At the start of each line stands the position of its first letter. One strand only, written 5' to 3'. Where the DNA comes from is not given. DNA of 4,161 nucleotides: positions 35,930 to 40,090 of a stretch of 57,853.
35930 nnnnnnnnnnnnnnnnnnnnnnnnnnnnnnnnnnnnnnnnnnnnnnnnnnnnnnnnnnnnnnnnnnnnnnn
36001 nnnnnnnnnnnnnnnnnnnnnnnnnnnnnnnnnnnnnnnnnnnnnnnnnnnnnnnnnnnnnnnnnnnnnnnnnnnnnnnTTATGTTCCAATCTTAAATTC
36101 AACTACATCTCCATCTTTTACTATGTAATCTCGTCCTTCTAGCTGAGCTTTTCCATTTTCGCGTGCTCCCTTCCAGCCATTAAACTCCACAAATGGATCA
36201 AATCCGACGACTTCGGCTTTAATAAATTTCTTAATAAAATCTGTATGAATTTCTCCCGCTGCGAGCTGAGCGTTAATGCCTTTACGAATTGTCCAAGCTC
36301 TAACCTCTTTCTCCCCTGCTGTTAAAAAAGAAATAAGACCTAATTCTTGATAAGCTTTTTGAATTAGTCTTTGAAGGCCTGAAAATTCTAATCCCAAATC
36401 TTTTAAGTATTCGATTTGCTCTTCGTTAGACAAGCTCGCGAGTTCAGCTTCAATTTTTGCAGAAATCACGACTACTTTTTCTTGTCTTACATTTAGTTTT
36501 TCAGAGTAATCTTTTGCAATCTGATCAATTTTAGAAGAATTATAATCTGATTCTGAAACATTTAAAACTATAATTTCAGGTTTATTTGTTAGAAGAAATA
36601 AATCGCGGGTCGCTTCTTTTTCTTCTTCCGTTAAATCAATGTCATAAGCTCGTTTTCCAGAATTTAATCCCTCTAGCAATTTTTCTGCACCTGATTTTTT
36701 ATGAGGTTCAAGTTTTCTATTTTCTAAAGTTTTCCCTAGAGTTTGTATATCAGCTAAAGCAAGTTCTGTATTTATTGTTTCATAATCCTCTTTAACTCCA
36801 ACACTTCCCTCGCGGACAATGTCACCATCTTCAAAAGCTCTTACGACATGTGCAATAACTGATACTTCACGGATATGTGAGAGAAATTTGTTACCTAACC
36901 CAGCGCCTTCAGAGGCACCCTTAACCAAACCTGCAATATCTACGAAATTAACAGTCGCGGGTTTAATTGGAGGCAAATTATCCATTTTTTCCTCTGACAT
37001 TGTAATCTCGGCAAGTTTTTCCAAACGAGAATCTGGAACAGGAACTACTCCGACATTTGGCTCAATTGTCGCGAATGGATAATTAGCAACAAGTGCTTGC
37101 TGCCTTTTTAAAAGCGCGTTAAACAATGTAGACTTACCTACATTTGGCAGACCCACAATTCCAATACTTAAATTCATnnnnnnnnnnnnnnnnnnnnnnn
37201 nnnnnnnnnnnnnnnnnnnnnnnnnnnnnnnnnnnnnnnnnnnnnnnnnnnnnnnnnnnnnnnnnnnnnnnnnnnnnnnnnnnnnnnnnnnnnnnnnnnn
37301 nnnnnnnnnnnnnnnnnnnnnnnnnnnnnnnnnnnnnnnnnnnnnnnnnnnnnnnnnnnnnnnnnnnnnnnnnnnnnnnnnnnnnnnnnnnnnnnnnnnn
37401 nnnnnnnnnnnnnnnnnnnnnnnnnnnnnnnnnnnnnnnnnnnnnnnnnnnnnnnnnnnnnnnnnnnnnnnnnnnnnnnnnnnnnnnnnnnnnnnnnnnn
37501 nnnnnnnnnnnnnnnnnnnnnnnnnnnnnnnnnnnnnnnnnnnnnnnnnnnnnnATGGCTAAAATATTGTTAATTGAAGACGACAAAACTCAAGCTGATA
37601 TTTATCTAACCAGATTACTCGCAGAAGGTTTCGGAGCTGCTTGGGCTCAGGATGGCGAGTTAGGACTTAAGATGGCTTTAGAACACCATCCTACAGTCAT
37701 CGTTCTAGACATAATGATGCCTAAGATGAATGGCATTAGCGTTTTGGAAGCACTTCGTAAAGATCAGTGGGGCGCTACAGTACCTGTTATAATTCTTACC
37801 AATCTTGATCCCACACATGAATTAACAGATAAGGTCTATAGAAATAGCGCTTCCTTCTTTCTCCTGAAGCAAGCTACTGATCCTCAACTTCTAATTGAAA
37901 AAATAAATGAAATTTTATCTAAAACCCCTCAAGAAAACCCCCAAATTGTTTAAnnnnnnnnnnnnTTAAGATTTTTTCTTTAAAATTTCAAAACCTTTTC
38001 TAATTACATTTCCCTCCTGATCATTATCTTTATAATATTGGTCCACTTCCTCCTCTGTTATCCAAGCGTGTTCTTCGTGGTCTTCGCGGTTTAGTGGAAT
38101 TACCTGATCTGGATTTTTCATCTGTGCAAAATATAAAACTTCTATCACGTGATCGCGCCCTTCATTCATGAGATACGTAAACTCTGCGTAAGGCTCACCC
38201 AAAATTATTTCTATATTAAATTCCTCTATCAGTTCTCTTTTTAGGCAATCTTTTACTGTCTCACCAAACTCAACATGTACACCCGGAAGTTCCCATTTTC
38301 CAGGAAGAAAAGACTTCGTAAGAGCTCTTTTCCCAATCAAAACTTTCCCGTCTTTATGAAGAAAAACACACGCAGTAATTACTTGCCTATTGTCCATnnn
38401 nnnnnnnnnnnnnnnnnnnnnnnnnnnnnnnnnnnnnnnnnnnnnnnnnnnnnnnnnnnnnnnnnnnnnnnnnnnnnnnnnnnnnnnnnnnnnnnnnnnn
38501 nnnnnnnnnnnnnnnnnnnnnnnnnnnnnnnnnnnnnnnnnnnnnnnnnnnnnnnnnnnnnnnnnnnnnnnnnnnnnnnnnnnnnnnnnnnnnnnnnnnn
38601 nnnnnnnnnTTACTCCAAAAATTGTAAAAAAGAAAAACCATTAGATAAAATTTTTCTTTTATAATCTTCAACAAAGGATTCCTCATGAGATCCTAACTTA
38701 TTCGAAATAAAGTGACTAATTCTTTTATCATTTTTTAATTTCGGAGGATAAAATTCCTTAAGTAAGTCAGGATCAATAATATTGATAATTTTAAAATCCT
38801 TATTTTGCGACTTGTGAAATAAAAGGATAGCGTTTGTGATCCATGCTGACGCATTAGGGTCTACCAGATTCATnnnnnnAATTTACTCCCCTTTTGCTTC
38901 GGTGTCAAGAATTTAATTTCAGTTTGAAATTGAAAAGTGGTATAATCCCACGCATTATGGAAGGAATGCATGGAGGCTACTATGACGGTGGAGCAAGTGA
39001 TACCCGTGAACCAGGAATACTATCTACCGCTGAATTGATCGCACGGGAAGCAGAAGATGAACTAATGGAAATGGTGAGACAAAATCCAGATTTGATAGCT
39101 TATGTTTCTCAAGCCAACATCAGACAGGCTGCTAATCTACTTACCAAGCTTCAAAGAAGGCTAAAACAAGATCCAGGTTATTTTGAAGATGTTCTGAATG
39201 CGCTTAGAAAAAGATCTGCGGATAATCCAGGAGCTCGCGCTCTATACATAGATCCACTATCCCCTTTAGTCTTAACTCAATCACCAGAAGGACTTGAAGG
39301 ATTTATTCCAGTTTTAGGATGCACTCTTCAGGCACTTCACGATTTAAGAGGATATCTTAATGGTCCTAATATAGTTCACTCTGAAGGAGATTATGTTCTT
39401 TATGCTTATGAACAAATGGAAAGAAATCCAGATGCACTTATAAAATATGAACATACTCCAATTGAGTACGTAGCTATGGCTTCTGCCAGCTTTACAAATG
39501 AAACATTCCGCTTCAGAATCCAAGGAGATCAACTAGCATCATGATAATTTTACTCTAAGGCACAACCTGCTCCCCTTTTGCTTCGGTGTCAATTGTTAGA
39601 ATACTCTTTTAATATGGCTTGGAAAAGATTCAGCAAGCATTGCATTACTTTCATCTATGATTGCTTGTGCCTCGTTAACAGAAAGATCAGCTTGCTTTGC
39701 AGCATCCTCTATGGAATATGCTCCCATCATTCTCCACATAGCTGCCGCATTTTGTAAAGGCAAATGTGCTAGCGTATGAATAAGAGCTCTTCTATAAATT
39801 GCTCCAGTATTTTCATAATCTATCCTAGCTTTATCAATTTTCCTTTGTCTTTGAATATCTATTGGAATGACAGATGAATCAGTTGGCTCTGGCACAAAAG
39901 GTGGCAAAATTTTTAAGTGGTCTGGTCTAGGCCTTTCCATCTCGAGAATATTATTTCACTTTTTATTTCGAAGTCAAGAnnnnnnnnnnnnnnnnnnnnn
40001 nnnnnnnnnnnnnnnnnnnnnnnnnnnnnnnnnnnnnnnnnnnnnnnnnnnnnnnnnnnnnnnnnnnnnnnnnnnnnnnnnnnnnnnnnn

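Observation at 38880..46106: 7-kb island of single-gene units of unknown function, each with its own promoter filling the gap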

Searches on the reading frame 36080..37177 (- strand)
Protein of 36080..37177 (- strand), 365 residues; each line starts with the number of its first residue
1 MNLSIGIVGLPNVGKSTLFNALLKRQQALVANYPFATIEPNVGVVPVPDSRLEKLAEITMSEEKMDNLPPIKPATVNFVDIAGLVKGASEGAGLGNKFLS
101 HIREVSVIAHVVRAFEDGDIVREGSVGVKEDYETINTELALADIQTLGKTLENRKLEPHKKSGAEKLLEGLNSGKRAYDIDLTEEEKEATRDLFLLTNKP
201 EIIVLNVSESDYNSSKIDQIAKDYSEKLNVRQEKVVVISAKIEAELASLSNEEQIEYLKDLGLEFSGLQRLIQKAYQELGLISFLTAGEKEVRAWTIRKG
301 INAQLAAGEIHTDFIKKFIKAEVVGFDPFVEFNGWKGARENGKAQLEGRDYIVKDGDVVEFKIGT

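Call 12: search_protein_families(library=ncbifam, proteins=[window:36080-37177:-], max_evalue=0.001)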
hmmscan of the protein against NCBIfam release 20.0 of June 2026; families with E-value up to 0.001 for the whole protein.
window:36080-37177:- (365 aa): 19 families
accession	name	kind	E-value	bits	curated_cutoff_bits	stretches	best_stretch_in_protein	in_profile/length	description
TIGR00092.1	TIGR00092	equivalog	9.9e-121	403.3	279.2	1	1-363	1-366/368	redox-regulated ATPase YchF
NF007171.0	PRK09602.1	subfamily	4.5e-37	127.8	387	1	2-260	2-273/397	YchF-related putative GTPase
NF008955.0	PRK12297.1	equivalog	7.8e-27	94.2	406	2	5-56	162-212/429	GTPase ObgE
NF008956.1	PRK12299.1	equivalog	1.4e-25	90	300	2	5-58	161-213/327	GTPase ObgE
TIGR02729.1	Obg_CgtA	equivalog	1.6e-25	89.8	280.25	2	5-58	160-212/329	Obg family GTPase CgtA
NF008954.1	PRK12296.1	equivalog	1.7e-18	66.3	377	2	78-141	210-268/470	GTPase ObgE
TIGR03594.1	GTPase_EngA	equivalog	5.5e-12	45.4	306.7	1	5-37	3-35/432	ribosome biogenesis GTPase Der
TIGR00231.1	small_GTP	domain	2e-10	40.7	42.5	1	4-114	5-93/164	GTP-binding protein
TIGR00450.1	mnmE_trmE_thdF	equivalog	6.4e-10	38.7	252.6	1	3-37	210-244/446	tRNA uridine-5-carboxymethylaminomethyl(34) synthesis GTPase MnmE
NF000908.1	PRK00089.1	equivalog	2.9e-09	36.6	237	1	5-45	6-46/291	GTPase Era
TIGR03596.1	GTPase_YlqF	equivalog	6.5e-09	35.6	208.2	1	5-37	121-153/276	ribosome biogenesis GTPase YlqF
TIGR03156.1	GTP_HflX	equivalog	2.7e-08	33.1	216.75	1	4-50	191-236/351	GTPase HflX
NF003661.0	PRK05291.1-3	equivalog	6.9e-08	32.2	380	1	3-34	217-248/448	tRNA uridine-5-carboxymethylaminomethyl(34) synthesis GTPase MnmE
TIGR00436.1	era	equivalog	4.8e-07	29.4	116.25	1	4-38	2-36/270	GTPase Era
TIGR00437.1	feoB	equivalog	1.7e-06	27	315.65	1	9-51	1-42/594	ferrous iron transport protein B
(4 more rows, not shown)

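Call 22: find_related_loci(query=window:36080-37177:-, collection=genome_contigs, flank=10000)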
Query window:36080-37177:- (365 aa) in genome_contigs; peptide patterns used: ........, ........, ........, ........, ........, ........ (x = any residue, [..] = any of these).
111 stretches matched a pattern; 15 encode a relative of the query (tblastn E <= 1e-3); 15 distinct loci.
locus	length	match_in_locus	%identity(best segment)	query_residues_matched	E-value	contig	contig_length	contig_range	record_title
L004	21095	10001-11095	93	1-365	0e+0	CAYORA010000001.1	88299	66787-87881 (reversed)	MAG TPA_asm: uncultured Gammaproteobacteria bacterium isolate SRP170004_co1_164 genome assembly, contig: NODE_290_length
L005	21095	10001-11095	83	1-365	0e+0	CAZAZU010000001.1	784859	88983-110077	MAG TPA_asm: uncultured Gammaproteobacteria bacterium isolate SRP178908_co1_328 genome assembly, contig: NODE_1_length_7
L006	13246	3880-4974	83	1-365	0e+0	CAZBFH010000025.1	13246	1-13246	MAG TPA_asm: uncultured Gammaproteobacteria bacterium isolate SRP342105_co2_162 genome assembly, contig: NODE_4963_lengt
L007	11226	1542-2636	83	1-365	0e+0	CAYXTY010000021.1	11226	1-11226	MAG TPA_asm: uncultured Gammaproteobacteria bacterium isolate SRP286056_co1_91 genome assembly, contig: NODE_7460_length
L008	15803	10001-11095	83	1-365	0e+0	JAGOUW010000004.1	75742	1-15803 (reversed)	MAG: Candidatus Levyibacteriota bacterium isolate Gw_Eff_bin_531 Gw_Eff_443_length_75742_cov_10.197500, whole genome sho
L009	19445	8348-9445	70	1-365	2e-169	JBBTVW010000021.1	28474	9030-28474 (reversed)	MAG: Patescibacteria group bacterium isolate H43-bin095_1 H43_bin095_1_000000000021, whole genome shotgun sequence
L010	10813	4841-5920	64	1-365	1e-143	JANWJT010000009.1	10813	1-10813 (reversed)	MAG: Candidatus Microgenomates bacterium isolate CRAIB_MAG74 c_000000058286, whole genome shotgun sequence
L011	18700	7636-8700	61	1-365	4e-142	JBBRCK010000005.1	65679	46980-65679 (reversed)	MAG: Candidatus Levyibacteriota bacterium isolate Co_metawrap_2398 Cmw_2398_k141_12885751_length_65679_cov_18.9989, whol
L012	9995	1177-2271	81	1-365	0e+0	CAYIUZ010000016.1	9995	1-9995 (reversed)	MAG TPA_asm: uncultured Gammaproteobacteria bacterium isolate ERP119705_co5_457 genome assembly, contig: NODE_8702_lengt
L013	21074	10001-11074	57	1-364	9e-126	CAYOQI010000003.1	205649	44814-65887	MAG TPA_asm: uncultured Pseudomonadales bacterium isolate SRP286056_co1_770 genome assembly, contig: NODE_31_length_2056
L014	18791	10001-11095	78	1-365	0e+0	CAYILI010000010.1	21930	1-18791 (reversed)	MAG TPA_asm: uncultured Gammaproteobacteria bacterium isolate ERP119705_co22_367 genome assembly, contig: NODE_1915_leng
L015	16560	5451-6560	55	1-365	3e-120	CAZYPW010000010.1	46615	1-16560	MAG TPA_asm: uncultured Gammaproteobacteria bacterium isolate binchicken_co38_269 genome assembly, contig: NODE_1680_len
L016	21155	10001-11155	55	2-363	3e-111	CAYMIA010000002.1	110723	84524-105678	MAG TPA_asm: uncultured Gammaproteobacteria bacterium isolate SRP200132_co1_145 genome assembly, contig: NODE_174_length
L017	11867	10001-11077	57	1-364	4e-126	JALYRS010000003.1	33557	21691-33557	MAG: bacterium isolate MDV bin95 SD1455_NODE_91_length_33557_cov_1.118756, whole genome shotgun sequence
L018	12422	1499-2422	52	2-365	5e-111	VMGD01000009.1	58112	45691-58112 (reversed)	MAG: Microgenomates group bacterium Gr01-1014_7 G01um10147_scaffold_213, whole genome shotgun sequence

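Call 41: search_protein_families(library=pfam, proteins=[L004:7588-7953:+, L004:8013-8603:+, L005:6027-6410:+, L005:6439-7035:-, L005:7099-7494:+, L008:6472-7221:+, L008:7647-8408:+, L008:8441-8935:+, L014:4244-5155:+, L014:5196-5489:+], max_evalue=0.01)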
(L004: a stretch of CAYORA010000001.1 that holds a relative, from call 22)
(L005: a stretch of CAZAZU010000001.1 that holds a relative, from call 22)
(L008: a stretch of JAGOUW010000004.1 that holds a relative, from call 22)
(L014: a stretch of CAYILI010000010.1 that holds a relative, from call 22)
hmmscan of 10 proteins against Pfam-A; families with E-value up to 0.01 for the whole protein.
L004:7588-7953:+ (121 aa): 0 families

L004:8013-8603:+ (196 aa): 1 family
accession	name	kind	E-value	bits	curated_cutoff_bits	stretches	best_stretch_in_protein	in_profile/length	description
PF20990.2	DUF2207_C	-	0.0084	16.3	33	0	90-184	61-161/247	Predicted membrane protein (DUF2207) C-terminal domain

L005:6027-6410:+ (127 aa): 0 families

L005:6439-7035:- (198 aa): 0 families

L005:7099-7494:+ (131 aa): 0 families

L008:6472-7221:+ (249 aa): 0 families

L008:7647-8408:+ (253 aa): 0 families

L008:8441-8935:+ (164 aa): 1 family
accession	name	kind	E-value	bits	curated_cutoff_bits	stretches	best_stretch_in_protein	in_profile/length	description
PF09722.15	Xre_MbcA_ParS_C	-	0.0071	16.8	24.5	0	117-143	13-39/51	Antitoxin Xre/MbcA/ParS C-terminal toxin-binding domain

L014:4244-5155:+ (303 aa): 1 family
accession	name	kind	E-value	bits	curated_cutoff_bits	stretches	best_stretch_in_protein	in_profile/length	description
PF00698.26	Acyl_transf_1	-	1.1e-33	117.5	32.7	1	9-254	2-242/319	Acyl transferase domain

L014:5196-5489:+ (97 aa): 0 families

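Call 42: search_protein_families(library=pfam, proteins=[L014:5540-6352:+, L014:6385-7248:+, L005:4502-5317:+, L005:8261-9931:-, L014:7338-7643:+, L014:7644-7901:-, L014:7885-8190:-, L014:8192-8521:-], max_evalue=0.01)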
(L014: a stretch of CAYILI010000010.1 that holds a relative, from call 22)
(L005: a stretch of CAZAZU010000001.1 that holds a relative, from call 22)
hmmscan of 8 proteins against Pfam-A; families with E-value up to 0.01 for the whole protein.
L014:5540-6352:+ (270 aa): 0 families

L014:6385-7248:+ (287 aa): 0 families

L005:4502-5317:+ (271 aa): 7 families
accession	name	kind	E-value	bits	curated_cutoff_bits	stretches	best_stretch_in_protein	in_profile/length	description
PF08241.18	Methyltransf_11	-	3.4e-13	50.5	21.2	1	118-214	1-94/95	Methyltransferase domain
PF13649.12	Methyltransf_25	-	1.8e-12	48.2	27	1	117-211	1-97/97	Methyltransferase domain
PF01209.24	Ubie_methyltran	-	4.2e-07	30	20.1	1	104-215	38-151/233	ubiE/COQ5 methyltransferase family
PF13489.12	Methyltransf_23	-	1.9e-05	24.9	27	1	112-226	21-126/164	Methyltransferase domain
PF13847.12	Methyltransf_31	-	2.3e-05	24.6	27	1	117-215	7-109/145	Methyltransferase domain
PF08242.18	Methyltransf_12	-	0.00037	21.6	30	1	118-211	1-96/98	Methyltransferase domain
PF00891.24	Methyltransf_2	-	0.00045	20.1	22.3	1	116-233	65-182/210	O-methyltransferase domain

L005:8261-9931:- (556 aa): 9 families
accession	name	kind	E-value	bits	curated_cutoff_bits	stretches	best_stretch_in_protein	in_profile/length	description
PF09118.17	GO-like_E_set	-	1.6e-24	86.5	25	1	414-508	1-100/100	Galactose oxidase-like, Early set domain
PF13964.12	Kelch_6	-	6.8e-16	58.1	25.3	1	322-374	2-50/50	Kelch motif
PF07250.17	Glyoxal_oxid_N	-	1.8e-12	47.5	37.5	1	131-253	66-192/243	Glyoxal oxidase N-terminus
PF01344.31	Kelch_1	-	2.5e-12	46.5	20.1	1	140-178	9-46/46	Kelch motif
PF24681.1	Kelch_KLHDC2_KLHL20_DRC7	-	1.8e-09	37.6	50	2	111-294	27-221/221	KLHDC2/KLHL20/DRC7 Kelch-repeats domain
PF24981.1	Beta-prop_ATRN-LZTR1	-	3.7e-07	30.1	50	1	142-227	49-142/289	Attractin/LZTR1 beta-propeller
PF13418.12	Kelch_4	-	3.8e-07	30.4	21.6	0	136-177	4-47/49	Galactose oxidase, central domain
PF07646.21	Kelch_2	-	1.2e-05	25.4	21.3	0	140-177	9-47/48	Kelch motif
PF24996.1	NANM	-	0.0023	17.3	45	0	287-382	17-114/350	N-acetylneuraminate epimerase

L014:7338-7643:+ (101 aa): 0 families

L014:7644-7901:- (85 aa): 2 families
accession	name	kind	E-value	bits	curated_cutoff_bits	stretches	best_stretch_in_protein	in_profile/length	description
PF15738.11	YafQ_toxin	-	3.7e-13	50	30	1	2-84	2-87/88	Bacterial toxin of type II toxin-antitoxin system, YafQ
PF24732.2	ParE_like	-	0.004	17.6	24.4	1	49-82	31-64/67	ParE-like toxin domain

L014:7885-8190:- (101 aa): 2 families
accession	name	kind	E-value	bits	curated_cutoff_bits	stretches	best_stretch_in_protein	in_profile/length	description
PF19891.5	DUF6364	-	0.00047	21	27.3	1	16-65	15-56/70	Family of unknown function (DUF6364)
PF04221.18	RelB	-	0.0071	16.7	22.4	1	4-51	2-49/82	RelB antitoxin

L014:8192-8521:- (109 aa): 0 families

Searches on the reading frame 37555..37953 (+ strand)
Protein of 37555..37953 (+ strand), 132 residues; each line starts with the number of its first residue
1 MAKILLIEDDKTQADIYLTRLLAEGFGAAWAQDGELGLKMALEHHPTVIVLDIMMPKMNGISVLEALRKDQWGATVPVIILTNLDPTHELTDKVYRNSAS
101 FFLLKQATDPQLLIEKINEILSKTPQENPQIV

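Call 12: search_protein_families(library=ncbifam, proteins=[window:37555-37953:+], max_evalue=0.001)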
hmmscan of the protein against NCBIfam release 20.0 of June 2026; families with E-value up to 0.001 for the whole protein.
window:37555-37953:+ (132 aa): 80 families (the best 25 are shown)
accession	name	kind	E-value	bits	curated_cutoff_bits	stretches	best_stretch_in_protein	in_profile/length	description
NF007135.0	PRK09581.1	equivalog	2e-18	66.5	474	1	1-114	2-114/457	PleD family two-component system response regulator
NF045944.1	ResRegRpaBCyano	equivalog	8.6e-16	58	330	1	5-126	1-117/229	response regulator transcription factor RpaB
TIGR01387.1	cztR_silR_copR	subfamily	6e-15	55.5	279.2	1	4-123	1-116/218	heavy metal response regulator transcription factor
TIGR02154.1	PhoB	equivalog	1.6e-14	53.8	296.2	1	2-84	3-85/226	phosphate regulon transcriptional regulator PhoB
NF040689.1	MtrAB_MtrA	equivalog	2.7e-14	53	300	1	4-126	1-118/219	MtrAB system response regulator MtrA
NF040534.1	resp_reg_YycF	equivalog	5.6e-14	52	340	1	3-86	2-82/231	response regulator YycF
NF008567.0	PRK11517.1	equivalog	5.7e-14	52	353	1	3-106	2-101/223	response regulator transcription factor HprR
TIGR02875.1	spore_0_A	equivalog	6.5e-14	51.8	200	1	4-125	5-126/262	sporulation transcription factor Spo0A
NF008199.0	PRK10955.1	equivalog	1.5e-13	51.2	341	1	1-85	1-81/232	envelope stress response regulator transcription factor CpxR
NF041733.1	resp_reg_CseB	equivalog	3e-13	49.7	350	1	3-85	2-81/228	two-component system response regulator CseB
NF053854.1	RespRegPhoBBctds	equivalog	4.1e-13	49.2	270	1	4-87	1-83/225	two-component system response regulator PhoB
NF007969.0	PRK10693.1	equivalog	6e-13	48.5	329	1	3-121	9-124/337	two-component system response regulator RssB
NF051850.1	RespRegRprY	equivalog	2.6e-12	46.6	370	1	3-122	6-121/234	response regulator transcription factor RprY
NF045717.1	DVU0259_DivK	exception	3.9e-12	46.4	160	1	2-120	3-115/117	DVU0259 family response regulator domain-containing protein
NF012023.0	PRK15479.1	equivalog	7.5e-12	45.3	337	1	3-83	2-80/224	transcriptional regulator TctD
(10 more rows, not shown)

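Call 38: find_related_loci(query=A2, collection=metagenome_contigs, flank=10000)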
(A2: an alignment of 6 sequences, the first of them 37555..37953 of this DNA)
Query A2 (132 aa) in metagenome_contigs; peptide patterns used: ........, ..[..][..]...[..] (x = any residue, [..] = any of these).
600 stretches matched a pattern (row limit reached: there are more); 325 encode a relative of the query (tblastn E <= 1e-3); the best 80 are kept; 80 distinct loci.
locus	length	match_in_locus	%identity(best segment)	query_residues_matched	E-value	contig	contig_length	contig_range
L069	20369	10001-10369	51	1-122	2e-34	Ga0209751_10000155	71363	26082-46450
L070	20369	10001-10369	51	1-122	2e-34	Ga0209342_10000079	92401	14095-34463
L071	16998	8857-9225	51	1-122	2e-34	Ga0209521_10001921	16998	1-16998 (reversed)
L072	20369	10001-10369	50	1-122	1e-33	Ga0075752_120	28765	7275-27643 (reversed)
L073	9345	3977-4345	49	1-122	4e-32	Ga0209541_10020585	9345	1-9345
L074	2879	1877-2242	43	1-122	2e-28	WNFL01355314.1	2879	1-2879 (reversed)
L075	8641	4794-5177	43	1-128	2e-27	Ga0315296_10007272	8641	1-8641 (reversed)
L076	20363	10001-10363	44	1-122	2e-26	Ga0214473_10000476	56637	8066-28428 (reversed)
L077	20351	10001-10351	46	1-119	2e-26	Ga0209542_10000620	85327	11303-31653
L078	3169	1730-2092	42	1-122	3e-25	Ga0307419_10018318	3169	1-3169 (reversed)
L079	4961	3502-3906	40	1-132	2e-24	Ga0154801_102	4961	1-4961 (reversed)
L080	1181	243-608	41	1-123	1e-24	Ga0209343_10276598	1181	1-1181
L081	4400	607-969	39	1-122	6e-24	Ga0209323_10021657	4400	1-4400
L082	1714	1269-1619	43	1-119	2e-23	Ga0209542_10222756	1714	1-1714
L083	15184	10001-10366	41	1-123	2e-23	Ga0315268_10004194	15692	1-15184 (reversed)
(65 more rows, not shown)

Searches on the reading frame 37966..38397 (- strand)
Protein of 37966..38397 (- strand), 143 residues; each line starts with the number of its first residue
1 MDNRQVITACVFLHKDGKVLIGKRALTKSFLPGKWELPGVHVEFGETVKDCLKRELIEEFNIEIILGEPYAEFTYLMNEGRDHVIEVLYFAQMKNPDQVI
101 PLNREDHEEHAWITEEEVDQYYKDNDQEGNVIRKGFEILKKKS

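Call 10: search_protein_families(library=pfam, proteins=[window:37966-38397:-], max_evalue=0.1)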
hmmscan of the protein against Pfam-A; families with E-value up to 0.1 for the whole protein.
window:37966-38397:- (143 aa): 2 families
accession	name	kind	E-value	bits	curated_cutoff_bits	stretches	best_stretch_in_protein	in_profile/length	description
PF00293.34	NUDIX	-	1.1e-16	61.5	21.1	1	5-132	3-131/134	NUDIX domain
PF14815.12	NUDIX_4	-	3.2e-09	37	35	1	9-121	2-101/113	NUDIX domain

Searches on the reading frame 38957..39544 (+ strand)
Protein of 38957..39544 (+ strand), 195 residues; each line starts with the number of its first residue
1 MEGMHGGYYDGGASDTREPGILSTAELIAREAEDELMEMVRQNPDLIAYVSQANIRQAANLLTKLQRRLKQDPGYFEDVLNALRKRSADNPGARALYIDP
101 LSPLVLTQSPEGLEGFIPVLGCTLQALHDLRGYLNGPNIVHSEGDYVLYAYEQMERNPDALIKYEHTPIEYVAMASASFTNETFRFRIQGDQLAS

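Call 9: search_protein_families(library=pfam, proteins=[window:38957-39544:+], max_evalue=0.1)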
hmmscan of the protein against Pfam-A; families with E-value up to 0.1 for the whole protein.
window:38957-39544:+ (195 aa): 1 family
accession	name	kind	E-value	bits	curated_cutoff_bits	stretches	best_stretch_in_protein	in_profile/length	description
PF09280.16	XPC-binding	-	0.069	13.3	26.4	0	35-52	12-29/57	XPC-binding domain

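Call 15: search_protein_families(library=phrogs, proteins=[window:38957-39544:+], max_evalue=0.01)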
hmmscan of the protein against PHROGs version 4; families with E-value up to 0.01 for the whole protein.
window:38957-39544:+ (195 aa): 0 families

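Call 76: search_protein_families(library=padloc, proteins=[window:38957-39544:+], max_evalue=0.01)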
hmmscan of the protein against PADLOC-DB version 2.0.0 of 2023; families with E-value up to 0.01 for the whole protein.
window:38957-39544:+ (195 aa): 0 families

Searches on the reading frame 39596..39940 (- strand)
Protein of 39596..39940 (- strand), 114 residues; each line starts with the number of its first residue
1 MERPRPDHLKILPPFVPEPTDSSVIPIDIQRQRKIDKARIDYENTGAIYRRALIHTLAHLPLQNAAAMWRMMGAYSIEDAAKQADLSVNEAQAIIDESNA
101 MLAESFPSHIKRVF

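Call 9: search_protein_families(library=pfam, proteins=[window:39596-39940:-], max_evalue=0.1)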
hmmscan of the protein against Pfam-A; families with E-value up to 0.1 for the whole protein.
window:39596-39940:- (114 aa): 1 family
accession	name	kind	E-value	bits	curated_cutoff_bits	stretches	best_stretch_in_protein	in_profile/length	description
PF13542.12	HTH_Tnp_ISL3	-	0.014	15.3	27.4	1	64-97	17-49/51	Helix-turn-helix domain of transposase family ISL3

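Call 15: search_protein_families(library=phrogs, proteins=[window:39596-39940:-], max_evalue=0.01)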
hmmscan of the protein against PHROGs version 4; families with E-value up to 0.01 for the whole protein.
window:39596-39940:- (114 aa): 0 families
